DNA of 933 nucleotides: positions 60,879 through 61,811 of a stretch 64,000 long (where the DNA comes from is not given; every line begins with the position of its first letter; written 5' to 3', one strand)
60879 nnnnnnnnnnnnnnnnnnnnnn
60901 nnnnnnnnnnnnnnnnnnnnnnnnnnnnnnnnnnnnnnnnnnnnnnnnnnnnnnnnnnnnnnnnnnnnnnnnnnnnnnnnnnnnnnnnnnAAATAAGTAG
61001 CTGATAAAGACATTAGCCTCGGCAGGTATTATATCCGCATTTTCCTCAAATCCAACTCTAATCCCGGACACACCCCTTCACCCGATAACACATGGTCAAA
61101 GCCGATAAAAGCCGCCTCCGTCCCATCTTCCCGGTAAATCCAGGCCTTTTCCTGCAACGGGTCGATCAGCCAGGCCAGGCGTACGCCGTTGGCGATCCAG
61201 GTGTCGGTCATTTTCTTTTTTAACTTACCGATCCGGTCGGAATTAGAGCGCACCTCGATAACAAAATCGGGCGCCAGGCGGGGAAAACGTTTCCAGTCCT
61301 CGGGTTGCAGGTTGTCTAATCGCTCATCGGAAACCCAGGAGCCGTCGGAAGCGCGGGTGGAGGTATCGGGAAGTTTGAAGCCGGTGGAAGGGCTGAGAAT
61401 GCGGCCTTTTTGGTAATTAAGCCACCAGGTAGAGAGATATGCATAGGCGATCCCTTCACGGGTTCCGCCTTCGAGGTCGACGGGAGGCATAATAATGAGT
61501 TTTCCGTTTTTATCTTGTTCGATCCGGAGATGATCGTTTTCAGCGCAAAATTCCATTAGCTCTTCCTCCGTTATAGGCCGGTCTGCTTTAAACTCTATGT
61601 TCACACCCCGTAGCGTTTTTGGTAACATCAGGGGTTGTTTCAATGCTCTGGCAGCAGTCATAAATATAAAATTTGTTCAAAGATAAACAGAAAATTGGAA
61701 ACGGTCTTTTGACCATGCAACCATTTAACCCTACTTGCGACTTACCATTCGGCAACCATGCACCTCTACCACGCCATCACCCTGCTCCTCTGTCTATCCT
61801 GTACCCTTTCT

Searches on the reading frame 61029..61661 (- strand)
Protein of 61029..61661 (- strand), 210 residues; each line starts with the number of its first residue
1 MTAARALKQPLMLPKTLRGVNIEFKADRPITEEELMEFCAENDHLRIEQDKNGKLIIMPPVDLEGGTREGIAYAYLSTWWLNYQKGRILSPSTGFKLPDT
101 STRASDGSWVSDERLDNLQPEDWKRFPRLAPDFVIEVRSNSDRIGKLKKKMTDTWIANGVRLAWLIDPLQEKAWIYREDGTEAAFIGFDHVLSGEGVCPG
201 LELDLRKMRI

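Call 4: search_protein_families(library=pfam, proteins=[window:61029-61661:-], max_evalue=1)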
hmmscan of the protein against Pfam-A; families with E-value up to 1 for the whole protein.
window:61029-61661:- (210 aa): 1 family
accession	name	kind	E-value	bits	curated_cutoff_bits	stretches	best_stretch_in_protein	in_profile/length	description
PF05685.18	Uma2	-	4.9e-24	85.2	27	1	33-205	2-171/172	Putative restriction endonuclease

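Call 104: list_cluster_members(proteins=[P0018, P0001, window:61032-61661:-, window:61758-62519:+])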
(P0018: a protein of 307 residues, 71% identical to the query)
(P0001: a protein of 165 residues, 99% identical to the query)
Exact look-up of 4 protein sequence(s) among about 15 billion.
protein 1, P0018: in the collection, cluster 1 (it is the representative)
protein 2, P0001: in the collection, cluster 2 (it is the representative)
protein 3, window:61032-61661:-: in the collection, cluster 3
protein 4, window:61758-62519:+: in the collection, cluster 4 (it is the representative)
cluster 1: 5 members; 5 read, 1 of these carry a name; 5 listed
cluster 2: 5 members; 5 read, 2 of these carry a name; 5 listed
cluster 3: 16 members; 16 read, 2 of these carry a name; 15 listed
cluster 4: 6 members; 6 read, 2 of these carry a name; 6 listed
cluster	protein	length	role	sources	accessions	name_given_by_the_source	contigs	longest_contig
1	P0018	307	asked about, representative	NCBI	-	-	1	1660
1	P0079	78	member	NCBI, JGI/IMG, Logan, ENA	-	hypothetical protein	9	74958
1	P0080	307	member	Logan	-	-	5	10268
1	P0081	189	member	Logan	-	-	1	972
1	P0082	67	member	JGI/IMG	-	-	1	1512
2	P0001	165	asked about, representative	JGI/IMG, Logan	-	hypothetical protein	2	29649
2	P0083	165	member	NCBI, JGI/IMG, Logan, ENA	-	hypothetical protein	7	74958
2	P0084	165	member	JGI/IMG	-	-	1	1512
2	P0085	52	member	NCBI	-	-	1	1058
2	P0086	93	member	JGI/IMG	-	-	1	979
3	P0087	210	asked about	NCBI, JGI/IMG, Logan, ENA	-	Uma2 family endonuclease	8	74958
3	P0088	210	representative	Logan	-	-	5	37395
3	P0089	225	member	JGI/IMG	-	Uma2 family endonuclease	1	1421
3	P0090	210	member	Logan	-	-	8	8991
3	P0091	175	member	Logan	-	-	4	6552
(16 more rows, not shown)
